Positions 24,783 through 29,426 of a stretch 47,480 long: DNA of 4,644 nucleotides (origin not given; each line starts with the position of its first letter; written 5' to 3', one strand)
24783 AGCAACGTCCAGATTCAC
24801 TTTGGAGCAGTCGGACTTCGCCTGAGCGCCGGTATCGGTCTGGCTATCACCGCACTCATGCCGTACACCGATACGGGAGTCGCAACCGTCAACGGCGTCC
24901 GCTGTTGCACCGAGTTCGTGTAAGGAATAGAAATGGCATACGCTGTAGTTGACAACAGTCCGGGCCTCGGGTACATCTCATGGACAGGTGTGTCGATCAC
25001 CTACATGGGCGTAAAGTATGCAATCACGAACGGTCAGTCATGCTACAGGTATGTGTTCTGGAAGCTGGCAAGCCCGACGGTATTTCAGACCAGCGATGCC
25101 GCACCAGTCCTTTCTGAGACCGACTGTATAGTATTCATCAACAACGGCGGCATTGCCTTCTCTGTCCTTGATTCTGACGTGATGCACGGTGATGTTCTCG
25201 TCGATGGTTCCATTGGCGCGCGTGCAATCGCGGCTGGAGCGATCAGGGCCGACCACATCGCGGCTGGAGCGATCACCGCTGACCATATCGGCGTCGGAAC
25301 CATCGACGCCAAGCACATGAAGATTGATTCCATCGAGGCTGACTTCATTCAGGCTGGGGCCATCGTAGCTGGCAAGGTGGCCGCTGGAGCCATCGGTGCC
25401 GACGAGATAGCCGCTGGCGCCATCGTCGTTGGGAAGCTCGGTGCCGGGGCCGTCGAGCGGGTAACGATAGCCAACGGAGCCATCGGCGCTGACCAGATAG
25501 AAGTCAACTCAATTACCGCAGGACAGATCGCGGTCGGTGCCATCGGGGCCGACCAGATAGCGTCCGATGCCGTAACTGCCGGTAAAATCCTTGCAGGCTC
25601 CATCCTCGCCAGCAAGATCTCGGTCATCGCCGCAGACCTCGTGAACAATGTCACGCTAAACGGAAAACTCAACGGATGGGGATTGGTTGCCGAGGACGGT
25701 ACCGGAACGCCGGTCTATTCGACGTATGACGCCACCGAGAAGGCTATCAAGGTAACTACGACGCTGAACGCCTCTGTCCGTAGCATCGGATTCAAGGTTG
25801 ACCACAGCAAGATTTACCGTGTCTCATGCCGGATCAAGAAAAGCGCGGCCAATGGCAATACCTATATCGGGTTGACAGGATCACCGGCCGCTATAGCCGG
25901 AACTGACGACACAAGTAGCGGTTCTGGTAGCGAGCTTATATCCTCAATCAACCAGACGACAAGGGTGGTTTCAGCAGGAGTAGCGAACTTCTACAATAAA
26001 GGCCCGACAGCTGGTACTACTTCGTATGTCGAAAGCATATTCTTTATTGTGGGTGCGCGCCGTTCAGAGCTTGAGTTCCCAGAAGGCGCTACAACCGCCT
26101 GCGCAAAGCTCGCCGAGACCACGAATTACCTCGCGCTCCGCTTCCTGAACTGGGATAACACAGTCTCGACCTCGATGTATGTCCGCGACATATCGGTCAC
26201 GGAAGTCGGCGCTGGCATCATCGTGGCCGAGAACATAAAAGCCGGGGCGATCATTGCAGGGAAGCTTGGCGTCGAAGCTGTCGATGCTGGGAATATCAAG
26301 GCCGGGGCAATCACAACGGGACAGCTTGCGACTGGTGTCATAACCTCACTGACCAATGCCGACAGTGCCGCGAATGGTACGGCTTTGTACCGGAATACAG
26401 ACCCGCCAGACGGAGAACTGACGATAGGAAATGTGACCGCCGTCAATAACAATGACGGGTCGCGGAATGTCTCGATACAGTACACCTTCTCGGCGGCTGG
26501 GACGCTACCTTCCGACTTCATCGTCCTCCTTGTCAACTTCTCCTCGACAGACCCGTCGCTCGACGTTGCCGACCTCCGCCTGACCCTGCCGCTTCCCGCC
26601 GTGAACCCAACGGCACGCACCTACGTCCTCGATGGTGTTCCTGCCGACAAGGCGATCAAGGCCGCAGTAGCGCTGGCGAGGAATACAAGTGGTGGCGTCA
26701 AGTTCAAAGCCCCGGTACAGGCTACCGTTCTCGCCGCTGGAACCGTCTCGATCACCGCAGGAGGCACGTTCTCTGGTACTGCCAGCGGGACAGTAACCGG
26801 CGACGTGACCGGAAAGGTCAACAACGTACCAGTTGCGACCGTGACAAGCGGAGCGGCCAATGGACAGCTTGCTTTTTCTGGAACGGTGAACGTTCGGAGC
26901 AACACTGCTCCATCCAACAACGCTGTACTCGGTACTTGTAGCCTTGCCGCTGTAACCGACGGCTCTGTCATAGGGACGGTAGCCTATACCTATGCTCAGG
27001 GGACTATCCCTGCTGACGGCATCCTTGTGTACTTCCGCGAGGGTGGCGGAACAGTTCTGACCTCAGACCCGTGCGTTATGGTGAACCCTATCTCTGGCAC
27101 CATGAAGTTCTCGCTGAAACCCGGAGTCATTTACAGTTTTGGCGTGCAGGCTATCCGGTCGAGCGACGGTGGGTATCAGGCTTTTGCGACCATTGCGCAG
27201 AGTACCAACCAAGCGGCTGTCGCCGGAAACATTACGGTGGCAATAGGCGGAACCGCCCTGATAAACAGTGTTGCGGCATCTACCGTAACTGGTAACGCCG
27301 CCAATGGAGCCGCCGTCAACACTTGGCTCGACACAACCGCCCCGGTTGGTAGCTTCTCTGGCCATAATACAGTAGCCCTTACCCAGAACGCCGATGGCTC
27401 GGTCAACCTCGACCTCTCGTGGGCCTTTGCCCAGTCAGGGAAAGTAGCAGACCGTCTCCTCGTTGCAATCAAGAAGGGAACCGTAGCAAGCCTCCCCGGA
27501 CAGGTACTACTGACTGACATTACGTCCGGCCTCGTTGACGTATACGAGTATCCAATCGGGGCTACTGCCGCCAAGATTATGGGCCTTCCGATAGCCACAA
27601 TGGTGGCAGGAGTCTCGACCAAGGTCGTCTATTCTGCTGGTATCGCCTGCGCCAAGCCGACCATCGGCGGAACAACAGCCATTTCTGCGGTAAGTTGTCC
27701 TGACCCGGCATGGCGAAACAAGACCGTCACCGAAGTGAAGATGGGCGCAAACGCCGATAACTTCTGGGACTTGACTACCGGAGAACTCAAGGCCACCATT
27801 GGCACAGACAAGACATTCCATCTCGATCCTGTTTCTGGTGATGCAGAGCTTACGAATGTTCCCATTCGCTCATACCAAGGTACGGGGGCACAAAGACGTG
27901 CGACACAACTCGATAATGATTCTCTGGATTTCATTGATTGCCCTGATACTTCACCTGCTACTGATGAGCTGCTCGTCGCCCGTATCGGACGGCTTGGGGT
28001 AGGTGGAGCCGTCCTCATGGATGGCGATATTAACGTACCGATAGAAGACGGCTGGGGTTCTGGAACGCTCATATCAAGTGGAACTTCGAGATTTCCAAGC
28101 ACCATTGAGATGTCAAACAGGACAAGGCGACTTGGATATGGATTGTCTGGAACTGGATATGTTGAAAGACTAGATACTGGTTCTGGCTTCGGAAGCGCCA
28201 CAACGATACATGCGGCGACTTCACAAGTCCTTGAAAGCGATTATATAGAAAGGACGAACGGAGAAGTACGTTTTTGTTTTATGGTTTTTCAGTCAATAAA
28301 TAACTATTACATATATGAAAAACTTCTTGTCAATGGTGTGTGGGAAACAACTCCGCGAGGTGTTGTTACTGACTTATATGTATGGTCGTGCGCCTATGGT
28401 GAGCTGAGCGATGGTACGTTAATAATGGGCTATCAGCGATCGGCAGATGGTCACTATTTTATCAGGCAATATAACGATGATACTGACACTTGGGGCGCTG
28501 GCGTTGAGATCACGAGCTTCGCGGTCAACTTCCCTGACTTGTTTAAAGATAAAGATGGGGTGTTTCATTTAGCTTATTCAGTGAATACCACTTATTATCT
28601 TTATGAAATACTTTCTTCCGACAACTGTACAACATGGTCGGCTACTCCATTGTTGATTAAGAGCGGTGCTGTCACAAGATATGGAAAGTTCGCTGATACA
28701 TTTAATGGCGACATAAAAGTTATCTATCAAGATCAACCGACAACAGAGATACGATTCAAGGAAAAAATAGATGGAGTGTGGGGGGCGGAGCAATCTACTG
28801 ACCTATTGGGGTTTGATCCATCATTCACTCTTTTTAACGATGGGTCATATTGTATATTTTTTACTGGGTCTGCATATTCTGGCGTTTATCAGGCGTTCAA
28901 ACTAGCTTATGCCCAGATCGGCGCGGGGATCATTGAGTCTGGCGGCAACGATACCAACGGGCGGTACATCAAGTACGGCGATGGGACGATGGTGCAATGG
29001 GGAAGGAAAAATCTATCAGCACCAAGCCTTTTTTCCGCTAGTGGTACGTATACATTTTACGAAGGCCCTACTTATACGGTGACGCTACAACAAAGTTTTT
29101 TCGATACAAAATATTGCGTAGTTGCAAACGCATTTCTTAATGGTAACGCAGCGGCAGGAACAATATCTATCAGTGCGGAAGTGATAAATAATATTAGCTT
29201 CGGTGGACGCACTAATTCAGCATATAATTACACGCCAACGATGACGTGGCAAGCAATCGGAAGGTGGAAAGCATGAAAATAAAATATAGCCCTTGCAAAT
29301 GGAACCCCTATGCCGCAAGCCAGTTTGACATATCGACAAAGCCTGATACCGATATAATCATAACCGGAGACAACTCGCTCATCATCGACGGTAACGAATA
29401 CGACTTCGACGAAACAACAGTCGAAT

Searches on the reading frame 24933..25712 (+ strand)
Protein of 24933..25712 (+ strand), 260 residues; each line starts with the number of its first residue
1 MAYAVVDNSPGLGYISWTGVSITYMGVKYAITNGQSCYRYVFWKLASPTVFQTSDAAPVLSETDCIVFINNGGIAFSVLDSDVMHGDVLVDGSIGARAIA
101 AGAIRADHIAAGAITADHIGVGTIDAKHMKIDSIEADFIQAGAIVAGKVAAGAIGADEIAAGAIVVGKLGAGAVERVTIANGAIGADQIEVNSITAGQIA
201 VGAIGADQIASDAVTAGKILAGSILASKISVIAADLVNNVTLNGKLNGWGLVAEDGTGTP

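Call 32: find_related_loci(query=window:24933-25712:+, collection=viral_contigs, flank=10000)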
Query window:24933-25712:+ (260 aa) in viral_contigs; peptide patterns used: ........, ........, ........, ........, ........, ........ (x = any residue, [..] = any of these).
8 stretches matched a pattern, but none encodes a relative of the query by tblastn (E <= 1e-3).

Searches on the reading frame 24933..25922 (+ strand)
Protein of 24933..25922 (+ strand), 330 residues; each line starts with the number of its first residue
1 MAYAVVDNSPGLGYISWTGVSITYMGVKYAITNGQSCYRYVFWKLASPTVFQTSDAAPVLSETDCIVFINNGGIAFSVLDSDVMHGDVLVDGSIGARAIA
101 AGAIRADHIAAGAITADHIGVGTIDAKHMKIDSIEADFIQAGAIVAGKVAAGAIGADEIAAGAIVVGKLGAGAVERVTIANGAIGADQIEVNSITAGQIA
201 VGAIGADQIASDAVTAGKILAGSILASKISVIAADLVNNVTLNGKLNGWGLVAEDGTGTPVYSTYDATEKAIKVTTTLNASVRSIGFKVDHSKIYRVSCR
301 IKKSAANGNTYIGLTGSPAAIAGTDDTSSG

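Call 38: find_homologous_proteins(query=window:24933-25922:+, max_evalue=0.001)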
Query window:24933-25922:+ (330 aa): 46 proteins with E <= 0.001 among 8000 candidates.
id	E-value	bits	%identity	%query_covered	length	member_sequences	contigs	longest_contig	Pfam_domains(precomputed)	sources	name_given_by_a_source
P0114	4.7e-52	195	36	84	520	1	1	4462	-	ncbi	ncbi:MAG UNVERIFIED_CONTAM: hypothetical protein LOD86_03550, partial [Thermobifida fusca]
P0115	1.9e-49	187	43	70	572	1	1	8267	-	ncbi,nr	ncbi:MAG: hypothetical protein MUF47_08555, partial [Porphyrobacter sp.]|nr:hypothetical protein [Po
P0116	1.5e-40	157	49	61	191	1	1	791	-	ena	-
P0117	5.5e-33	132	41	62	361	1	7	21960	PF24058.2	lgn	-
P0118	7.7e-30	122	34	82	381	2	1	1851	-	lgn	-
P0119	5.3e-27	113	45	49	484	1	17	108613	-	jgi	jgi:hypothetical protein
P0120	1.8e-25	108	40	68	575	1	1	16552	-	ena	-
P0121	1.3e-21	95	43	43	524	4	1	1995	-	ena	-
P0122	1.3e-19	89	40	50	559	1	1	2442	PF00041.28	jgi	-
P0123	7.6e-19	86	39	45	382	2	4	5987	-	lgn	-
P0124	4.4e-18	84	45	37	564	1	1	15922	-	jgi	jgi:hypothetical protein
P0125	7.8e-18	83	36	53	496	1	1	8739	-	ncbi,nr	ncbi:MAG TPA: hypothetical protein VFW88_07020, partial [Burkholderiales bacterium]|nr:hypothetical 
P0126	1.7e-17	82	42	43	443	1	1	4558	-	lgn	-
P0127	7.2e-17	80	32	64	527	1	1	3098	-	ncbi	ncbi:MAG: hypothetical protein RIS35_787, partial [Pseudomonadota bacterium]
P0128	9.9e-17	79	41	41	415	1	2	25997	-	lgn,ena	-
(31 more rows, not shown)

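Call 78: predict_structure(alignment_id=A4)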
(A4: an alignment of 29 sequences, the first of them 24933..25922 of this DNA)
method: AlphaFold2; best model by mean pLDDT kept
length: 330 residues; sequences in the alignment: 29
mean_pLDDT: 64.2   pTM: 0.37
mean pLDDT of the five models: 64.2, 61.9, 61.7, 60.7, 58.0
residues with pLDDT >= 90: 0; 70-90: 155; 50-70: 97; < 50: 78
segments of 3 or more residues with pLDDT < 50: 1-12, 70-73, 80-83, 230-265, 313-330
pLDDT, mean of each block of 10 residues (from residue 1): 32 60 77 67 81 75 66 50 52 71 80 84 85 84 82 83 81 74 82 83 80 70 55 41 37 40 46 53 56 56 59 43 34
secondary structure, 60 per line:
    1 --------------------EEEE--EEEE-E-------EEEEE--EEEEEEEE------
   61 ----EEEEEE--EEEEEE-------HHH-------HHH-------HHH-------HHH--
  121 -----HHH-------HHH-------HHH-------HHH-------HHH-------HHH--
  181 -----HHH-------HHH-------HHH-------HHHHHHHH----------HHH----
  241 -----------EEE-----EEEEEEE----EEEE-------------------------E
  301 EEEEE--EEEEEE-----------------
elements in order: E21-24 E27-30 E40-44 E47-54 E65-70 E73-78 H216-223 E252-254 E260-266 E271-274 E300-305 E308-313

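Call 80: fold_search(model_id=the predicted structure, library=pdb)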
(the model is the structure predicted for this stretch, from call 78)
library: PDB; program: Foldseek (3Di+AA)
matches with E <= 10: 9; with E <= 0.001: 0
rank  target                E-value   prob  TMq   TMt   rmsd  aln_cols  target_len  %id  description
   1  1sg5_MODEL_1_A        3.9e+00  0.03  0.06  0.18   9.9        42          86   10  Solution structure of Yaeo, a Rho-specific inhibitor of transcription termination (released 2005-07-12)
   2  9tvu_d                4.7e+00  0.11  0.09  0.12   3.3        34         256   12  Structure of the Chlamydomonas reinhardtii chlororibosome (released 2026-02-18)
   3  5c0s_A                5.4e+00  0.02  0.07  0.09  11.6        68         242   10  Crystal structure of a generation 4 influenza hemagglutinin stabilized stem in complex with the broadly neutralizing a (released 2015-09-02)
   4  3vpb_E                6.1e+00  0.03  0.09  0.30   5.4        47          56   21  ArgX from Sulfolobus tokodaii complexed with LysW/Glu/ADP/Mg/Zn/Sulfate (released 2013-02-27)
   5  8zw7_C                7.8e+00  0.01  0.08  0.06  19.0        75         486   12  Structure of hemagglutinin from HN/4-10 H3N8 influenza virus S228 mutant complexed with human receptor analog LSTc (released 2025-02-19)
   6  8p8w_D                8.3e+00  0.04  0.06  0.09  12.8        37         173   19  Mycoplasma pneumoniae di-ribosome in chloramphenicol-treated cells (following 70S) (released 2024-11-20)
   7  7ut1_g                8.3e+00  0.01  0.06  0.08  10.0        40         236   12  Higher-order assembly of multiple MMTV strand transfer complex intasomes (released 2022-08-24)
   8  7ji3_A                9.4e+00  0.03  0.05  0.06   8.7        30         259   10  Cryo-EM structure of a proton-activated chloride channel (released 2021-03-03)
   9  5kaq_A                9.4e+00  0.01  0.07  0.05  17.0        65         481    8  Crystal structure of broadly neutralizing Influenza A antibody 31.a.83 in complex with Hemagglutinin Hong Kong 1968. (released 2017-02-22)
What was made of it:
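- On Tail-fibre shaft repeat (10-residue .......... type; phrog_892-like): The fibre shaft as a monomer has pLDDT about 80-85, a regular 10-residue pattern, and no PDB match (calls 78, 80).
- Tried and rejected: Fold search of the fibre N-terminal model gave no meaningful match (call 80).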

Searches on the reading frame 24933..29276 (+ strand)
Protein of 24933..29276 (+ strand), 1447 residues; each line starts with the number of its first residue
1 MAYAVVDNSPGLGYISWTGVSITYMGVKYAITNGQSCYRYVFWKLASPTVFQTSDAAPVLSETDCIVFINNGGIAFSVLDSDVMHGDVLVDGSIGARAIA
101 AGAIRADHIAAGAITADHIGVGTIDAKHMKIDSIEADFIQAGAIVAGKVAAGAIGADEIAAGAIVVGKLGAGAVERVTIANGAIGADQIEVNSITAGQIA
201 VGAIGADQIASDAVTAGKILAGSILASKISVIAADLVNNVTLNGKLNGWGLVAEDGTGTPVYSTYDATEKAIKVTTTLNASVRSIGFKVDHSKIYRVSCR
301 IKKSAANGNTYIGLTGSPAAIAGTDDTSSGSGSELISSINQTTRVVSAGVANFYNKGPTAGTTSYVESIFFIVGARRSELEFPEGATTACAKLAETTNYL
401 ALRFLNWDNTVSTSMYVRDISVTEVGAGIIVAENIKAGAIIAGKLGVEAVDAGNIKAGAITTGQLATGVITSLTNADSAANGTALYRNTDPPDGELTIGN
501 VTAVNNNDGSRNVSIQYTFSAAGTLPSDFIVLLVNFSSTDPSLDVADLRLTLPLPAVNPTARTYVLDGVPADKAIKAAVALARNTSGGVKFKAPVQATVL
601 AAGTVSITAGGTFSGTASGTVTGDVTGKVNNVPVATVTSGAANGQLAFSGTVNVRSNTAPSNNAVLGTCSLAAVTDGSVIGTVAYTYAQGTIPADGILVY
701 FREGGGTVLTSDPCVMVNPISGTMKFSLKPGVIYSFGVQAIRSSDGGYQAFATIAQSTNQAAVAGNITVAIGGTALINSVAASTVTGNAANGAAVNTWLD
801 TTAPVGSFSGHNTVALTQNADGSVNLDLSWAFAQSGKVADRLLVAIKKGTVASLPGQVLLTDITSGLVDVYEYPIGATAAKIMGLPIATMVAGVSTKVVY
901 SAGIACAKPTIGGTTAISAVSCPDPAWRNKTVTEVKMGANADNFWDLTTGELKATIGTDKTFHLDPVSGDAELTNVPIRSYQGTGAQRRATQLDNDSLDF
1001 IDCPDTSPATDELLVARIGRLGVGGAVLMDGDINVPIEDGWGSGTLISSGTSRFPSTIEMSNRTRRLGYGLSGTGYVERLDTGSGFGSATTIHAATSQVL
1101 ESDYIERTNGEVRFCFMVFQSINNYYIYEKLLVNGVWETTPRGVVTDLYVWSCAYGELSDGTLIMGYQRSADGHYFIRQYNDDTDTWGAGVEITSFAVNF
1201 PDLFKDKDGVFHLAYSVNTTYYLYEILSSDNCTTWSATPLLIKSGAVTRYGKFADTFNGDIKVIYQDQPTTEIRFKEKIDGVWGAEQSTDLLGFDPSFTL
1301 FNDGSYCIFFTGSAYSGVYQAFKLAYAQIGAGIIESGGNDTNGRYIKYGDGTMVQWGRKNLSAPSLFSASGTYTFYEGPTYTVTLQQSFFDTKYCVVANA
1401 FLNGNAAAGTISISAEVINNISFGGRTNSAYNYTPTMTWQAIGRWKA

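Call 5: search_protein_families(library=pfam, proteins=[window:24933-29276:+], max_evalue=1)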
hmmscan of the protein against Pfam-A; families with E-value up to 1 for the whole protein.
window:24933-29276:+ (1447 aa): 1 family
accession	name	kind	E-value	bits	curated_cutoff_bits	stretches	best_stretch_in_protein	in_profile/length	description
PF24058.1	DUF7359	-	2.2e-05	24.7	27.5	1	811-836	22-47/123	Domain of unknown function (DUF7359)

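Call 54: search_protein_families(library=ncbifam, proteins=[window:24933-29276:+], max_evalue=0.1)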
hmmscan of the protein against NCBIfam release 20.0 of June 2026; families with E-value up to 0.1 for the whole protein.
window:24933-29276:+ (1447 aa): 0 families

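Call 55: search_protein_families(library=phrogs, proteins=[window:24933-29276:+], max_evalue=0.001)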
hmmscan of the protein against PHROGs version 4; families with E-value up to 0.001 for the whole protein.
window:24933-29276:+ (1447 aa): 6 families
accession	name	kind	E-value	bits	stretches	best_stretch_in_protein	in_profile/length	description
phrog_26466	-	unknown function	2.4e-25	88.9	2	178-472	1126-1423/2337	-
phrog_32822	-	head and packaging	8.1e-19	67.8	1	93-232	938-1077/1548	virion structural protein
phrog_11032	-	tail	5e-08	32.8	1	5-75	2-72/643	tail protein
phrog_13518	-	unknown function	1.7e-06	27.3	1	78-231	248-406/1230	-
phrog_892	-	tail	7.8e-06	25.7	2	87-160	343-416/782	tail fiber protein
phrog_7841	-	unknown function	8.7e-05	22.7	0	84-123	173-212/489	-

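Call 56: list_cluster_members(proteins=[window:24933-29276:+, window:32848-33471:-, P0001])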
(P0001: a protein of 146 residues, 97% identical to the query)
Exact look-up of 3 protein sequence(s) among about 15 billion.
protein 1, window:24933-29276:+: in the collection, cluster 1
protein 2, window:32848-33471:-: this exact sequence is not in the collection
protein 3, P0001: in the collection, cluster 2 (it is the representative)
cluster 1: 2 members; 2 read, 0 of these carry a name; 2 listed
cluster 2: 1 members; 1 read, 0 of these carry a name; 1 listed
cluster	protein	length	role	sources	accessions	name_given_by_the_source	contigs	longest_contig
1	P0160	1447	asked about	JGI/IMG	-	-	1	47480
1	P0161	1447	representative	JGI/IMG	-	-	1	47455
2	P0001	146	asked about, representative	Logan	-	-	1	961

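Call 57: find_encoding_contigs(protein=P0161, flank=10000)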
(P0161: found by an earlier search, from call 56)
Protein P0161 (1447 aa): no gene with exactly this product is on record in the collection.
